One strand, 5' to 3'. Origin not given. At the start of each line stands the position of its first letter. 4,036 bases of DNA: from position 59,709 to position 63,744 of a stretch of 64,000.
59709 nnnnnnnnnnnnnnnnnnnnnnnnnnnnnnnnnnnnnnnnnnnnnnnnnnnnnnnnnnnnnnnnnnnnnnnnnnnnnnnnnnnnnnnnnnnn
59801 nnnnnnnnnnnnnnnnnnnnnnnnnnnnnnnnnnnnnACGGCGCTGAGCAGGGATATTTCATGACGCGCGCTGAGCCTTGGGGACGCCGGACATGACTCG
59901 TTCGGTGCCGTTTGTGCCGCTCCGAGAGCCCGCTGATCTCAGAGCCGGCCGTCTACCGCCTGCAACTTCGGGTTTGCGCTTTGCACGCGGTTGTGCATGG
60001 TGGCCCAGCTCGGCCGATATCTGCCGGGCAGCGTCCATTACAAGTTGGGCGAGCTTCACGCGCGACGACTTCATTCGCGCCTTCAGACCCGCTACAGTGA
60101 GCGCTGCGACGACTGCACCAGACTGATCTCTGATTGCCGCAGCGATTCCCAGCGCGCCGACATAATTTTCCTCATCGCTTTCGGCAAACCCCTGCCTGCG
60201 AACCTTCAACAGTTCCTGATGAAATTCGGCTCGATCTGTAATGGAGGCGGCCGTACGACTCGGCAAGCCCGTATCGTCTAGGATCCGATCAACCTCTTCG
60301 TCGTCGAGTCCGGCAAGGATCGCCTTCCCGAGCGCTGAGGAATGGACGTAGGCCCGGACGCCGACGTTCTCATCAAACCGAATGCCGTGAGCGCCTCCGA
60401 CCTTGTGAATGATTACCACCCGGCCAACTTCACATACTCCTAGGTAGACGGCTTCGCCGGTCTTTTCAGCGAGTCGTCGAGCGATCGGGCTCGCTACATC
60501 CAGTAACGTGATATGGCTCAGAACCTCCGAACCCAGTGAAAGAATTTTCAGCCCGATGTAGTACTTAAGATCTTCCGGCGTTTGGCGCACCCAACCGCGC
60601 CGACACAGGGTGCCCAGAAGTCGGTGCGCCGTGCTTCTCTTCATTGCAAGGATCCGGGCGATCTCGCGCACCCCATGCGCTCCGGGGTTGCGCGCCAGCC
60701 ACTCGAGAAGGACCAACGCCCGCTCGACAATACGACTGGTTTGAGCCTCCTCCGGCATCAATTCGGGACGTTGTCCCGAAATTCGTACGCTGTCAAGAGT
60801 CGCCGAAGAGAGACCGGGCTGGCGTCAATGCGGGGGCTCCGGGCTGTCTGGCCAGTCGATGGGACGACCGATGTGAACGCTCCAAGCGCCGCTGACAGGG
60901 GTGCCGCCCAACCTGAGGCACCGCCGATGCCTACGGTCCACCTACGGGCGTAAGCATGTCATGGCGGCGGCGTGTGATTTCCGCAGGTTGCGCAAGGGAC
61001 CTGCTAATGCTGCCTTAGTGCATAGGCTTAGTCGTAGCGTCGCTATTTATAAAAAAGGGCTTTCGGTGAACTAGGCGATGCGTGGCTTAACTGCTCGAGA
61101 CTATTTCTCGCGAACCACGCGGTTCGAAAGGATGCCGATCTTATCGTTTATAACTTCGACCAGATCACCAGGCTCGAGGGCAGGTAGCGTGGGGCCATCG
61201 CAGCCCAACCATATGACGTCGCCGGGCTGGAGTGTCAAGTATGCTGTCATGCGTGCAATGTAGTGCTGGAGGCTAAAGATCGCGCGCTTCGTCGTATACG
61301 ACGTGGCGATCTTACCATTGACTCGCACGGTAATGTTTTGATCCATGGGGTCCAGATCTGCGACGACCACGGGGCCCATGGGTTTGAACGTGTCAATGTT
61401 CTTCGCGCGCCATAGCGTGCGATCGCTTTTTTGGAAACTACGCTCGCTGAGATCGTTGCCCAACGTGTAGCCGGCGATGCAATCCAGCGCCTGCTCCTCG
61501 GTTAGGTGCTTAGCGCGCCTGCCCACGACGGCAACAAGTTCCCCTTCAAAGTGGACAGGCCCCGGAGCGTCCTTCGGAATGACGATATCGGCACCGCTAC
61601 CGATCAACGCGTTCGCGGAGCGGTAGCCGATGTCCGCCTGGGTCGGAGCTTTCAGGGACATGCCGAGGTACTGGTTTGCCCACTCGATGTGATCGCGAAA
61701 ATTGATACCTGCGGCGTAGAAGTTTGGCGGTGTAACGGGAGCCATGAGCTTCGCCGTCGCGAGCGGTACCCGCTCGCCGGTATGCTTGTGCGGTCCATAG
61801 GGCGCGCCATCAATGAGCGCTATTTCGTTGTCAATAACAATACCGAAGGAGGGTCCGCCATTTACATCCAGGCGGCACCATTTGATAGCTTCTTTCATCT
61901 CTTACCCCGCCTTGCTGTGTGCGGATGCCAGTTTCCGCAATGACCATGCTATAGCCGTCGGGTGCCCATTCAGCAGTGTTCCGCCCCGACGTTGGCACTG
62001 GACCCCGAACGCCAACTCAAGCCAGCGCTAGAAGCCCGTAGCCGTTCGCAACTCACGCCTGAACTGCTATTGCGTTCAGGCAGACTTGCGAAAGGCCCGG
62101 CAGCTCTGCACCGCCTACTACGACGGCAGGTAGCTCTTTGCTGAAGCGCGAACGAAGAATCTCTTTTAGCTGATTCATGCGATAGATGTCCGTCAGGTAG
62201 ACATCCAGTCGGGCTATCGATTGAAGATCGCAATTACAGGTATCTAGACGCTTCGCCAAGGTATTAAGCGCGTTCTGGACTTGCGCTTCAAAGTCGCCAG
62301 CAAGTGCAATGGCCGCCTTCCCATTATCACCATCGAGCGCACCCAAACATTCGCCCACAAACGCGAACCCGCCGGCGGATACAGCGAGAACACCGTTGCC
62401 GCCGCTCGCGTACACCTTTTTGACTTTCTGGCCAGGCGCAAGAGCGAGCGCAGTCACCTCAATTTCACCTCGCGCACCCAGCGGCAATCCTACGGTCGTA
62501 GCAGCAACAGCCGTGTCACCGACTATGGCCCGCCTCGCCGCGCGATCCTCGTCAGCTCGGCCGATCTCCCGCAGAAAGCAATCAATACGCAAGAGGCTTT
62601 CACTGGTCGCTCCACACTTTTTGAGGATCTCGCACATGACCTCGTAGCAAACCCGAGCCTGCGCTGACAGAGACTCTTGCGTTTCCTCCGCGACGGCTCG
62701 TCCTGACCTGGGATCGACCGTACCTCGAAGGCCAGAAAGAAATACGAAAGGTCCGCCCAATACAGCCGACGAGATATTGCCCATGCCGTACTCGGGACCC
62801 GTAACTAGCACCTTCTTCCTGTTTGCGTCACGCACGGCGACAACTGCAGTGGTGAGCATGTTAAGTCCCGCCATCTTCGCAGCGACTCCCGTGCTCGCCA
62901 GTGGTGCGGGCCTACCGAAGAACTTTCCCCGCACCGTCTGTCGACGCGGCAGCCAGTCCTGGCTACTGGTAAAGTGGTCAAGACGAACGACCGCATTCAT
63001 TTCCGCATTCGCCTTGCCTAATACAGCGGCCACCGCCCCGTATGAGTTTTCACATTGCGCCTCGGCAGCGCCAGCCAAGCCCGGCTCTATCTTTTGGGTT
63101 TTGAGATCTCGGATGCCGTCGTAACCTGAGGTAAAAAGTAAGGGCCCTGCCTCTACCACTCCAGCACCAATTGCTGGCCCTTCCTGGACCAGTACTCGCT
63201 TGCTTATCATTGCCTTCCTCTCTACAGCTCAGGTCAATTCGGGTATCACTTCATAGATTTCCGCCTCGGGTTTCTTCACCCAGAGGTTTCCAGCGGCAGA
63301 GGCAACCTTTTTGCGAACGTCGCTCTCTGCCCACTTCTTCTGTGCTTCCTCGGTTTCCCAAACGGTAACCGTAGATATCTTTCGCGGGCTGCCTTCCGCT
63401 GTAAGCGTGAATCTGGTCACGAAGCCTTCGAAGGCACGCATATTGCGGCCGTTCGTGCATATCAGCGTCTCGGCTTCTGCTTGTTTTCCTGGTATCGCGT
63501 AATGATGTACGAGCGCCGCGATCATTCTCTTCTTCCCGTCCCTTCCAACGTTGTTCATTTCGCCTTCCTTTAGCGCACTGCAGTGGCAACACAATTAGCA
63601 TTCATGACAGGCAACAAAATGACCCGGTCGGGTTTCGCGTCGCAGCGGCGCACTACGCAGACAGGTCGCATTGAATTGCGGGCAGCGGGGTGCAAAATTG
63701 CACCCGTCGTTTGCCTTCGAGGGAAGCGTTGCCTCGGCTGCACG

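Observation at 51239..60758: IclR-controlled operon: NitT/TauT importer, OCD-family dehydrogenase, three-subunit biotin-dependent 2-oxoacid-type carboxylase and CaiB-type CoA-transferase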

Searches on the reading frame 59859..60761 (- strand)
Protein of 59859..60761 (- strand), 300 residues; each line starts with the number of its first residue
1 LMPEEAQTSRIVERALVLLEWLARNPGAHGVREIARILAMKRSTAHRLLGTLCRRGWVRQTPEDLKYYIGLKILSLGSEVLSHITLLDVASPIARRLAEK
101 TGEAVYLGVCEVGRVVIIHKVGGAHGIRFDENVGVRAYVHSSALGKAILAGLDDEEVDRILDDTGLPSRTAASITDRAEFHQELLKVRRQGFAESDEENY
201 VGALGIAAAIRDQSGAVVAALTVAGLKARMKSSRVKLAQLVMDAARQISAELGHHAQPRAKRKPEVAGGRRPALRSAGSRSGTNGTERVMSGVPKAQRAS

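Call 5: search_protein_families(library=pfam, proteins=[window:59859-60761:-])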
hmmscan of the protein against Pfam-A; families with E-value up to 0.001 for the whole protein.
window:59859-60761:- (300 aa): 5 families
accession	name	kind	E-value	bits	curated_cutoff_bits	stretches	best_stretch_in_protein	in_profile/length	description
PF01614.24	IclR_C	-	9e-41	139.7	24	1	79-250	2-174/174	Bacterial transcriptional regulator IclR C-terminal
PF09339.16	HTH_IclR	-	7e-17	61.4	22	1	12-62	2-52/52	IclR helix-turn-helix domain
PF12802.13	MarR_2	-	1.7e-08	34.9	27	1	18-63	10-55/61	MarR family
PF25213.1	HVO_A0261_N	-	2.5e-05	24.5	35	1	14-63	12-59/86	HVO_A0261 N-terminal domain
PF01047.28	MarR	-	0.00062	20.1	24.6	0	16-62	6-51/59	MarR family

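Call 6: search_protein_families(library=ncbifam, proteins=[window:59859-60761:-])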
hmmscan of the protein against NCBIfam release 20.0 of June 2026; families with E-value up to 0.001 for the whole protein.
window:59859-60761:- (300 aa): 9 families
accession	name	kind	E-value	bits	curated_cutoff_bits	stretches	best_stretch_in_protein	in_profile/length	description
NF045644.1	TransRegBhcR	equivalog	5.2e-52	176.7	350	1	5-253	18-266/267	HTH-type transcriptional regulator BhcR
NF011671.1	PRK15090.1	equivalog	6.9e-44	150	275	1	11-255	12-256/256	DNA-binding transcriptional regulator KdgR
NF008601.2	PRK11569.1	equivalog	4e-41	141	380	1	12-253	29-273/276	glyoxylate bypass operon transcriptional repressor IclR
TIGR02431.1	pcaR_pcaU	subfamily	1.8e-40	138.9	284.75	1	13-250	9-242/248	beta-ketoadipate pathway transcriptional regulators, PcaR/PcaU/PobR family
NF007548.0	PRK10163.1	equivalog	2.7e-35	121.8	406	1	7-257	19-270/271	HTH-type transcriptional repressor AllR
NF007341.0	PRK09834.1-3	equivalog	9.7e-13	47.9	269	1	13-260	11-266/274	DNA-binding transcriptional regulator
NF007342.0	PRK09834.1-4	equivalog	2.6e-12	46.3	251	1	4-252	6-252/263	DNA-binding transcriptional regulator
NF007339.0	PRK09834.1-1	equivalog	3.7e-12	46.1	299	1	3-210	14-223/271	DNA-binding transcriptional regulator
TIGR01884.1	cas_HTH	subfamily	0.00021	20.7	60.2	1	12-62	141-190/202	CRISPR-associated CARF protein Csa3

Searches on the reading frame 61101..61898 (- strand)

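Call 5: search_protein_families(library=pfam, proteins=[window:61101-61898:-])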
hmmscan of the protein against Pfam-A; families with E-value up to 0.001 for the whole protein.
window:61101-61898:- (265 aa): 2 families
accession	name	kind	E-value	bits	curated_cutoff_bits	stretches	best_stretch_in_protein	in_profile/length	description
PF01557.24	FAA_hydrolase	-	1.9e-50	171.9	23.9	1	60-262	2-214/214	Fumarylacetoacetate (FAA) hydrolase C-terminal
PF10370.14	Rv2993c-like_N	-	3.4e-13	50.7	21.3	1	6-54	2-50/50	Rv2993c-like, N-terminal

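Call 6: search_protein_families(library=ncbifam, proteins=[window:61101-61898:-])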
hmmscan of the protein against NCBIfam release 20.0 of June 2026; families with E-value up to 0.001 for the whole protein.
window:61101-61898:- (265 aa): 6 families
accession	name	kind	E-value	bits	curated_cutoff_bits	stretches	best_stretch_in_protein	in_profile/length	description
TIGR02303.1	HpaG-C-term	equivalog_domain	4.1e-36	124.7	276.4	1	40-264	25-245/245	4-hydroxyphenylacetate degradation bifunctional isomerase/decarboxylase, C-terminal subunit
NF053535.1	DhyDRhmHlse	equivalog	7.6e-31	107.4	500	1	59-233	72-243/284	2,4-didehydro-3-deoxy-L-rhamnonate hydrolase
NF011750.0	PRK15203.1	equivalog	6.7e-26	91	811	1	58-264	223-425/429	4-hydroxyphenylacetate degradation bifunctional isomerase/decarboxylase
TIGR02305.1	HpaG-N-term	equivalog_domain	1e-24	87.2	228.65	1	82-261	26-205/205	4-hydroxyphenylacetate degradation bifunctional isomerase/decarboxylase, N-terminal subunit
NF009399.0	PRK12764.1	equivalog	5.8e-24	85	444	1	92-252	49-210/501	fumarylacetoacetate hydrolase family protein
NF007967.0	PRK10691.1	equivalog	1.5e-18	67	201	1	79-253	32-211/219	fumarylacetoacetate hydrolase family protein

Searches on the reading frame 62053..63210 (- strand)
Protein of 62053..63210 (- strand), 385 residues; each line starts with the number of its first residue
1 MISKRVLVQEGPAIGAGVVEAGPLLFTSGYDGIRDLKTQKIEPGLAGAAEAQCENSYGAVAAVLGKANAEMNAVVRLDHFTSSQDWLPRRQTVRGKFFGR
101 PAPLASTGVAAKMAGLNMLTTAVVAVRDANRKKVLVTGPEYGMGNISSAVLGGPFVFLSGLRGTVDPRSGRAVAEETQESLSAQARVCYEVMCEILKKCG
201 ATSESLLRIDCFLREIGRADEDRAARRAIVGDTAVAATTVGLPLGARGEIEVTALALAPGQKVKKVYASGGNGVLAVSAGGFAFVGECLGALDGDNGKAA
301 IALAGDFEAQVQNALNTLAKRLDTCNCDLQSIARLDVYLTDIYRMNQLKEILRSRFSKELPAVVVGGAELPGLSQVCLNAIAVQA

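Call 51: search_protein_families(library=pfam, proteins=[window:62053-63210:-])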
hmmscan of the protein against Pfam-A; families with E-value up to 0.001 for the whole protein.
window:62053-63210:- (385 aa): 1 family
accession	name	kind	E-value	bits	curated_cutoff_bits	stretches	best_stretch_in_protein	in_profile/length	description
PF01042.26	Ribonuc_L-PSP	-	4.1e-22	78.9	27.3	3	299-383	34-120/121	Endoribonuclease L-PSP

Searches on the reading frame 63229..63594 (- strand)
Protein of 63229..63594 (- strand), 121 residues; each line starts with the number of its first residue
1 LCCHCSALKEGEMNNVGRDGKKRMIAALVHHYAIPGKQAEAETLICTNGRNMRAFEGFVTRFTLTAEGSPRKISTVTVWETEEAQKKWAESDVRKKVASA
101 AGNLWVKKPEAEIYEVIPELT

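Call 51: search_protein_families(library=pfam, proteins=[window:63229-63594:-])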
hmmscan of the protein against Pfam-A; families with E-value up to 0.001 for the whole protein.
window:63229-63594:- (121 aa): 1 family
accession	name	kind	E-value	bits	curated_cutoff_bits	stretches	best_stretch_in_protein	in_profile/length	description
PF03992.22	ABM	-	1.7e-05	25.3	23.1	1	24-96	1-74/78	Antibiotic biosynthesis monooxygenase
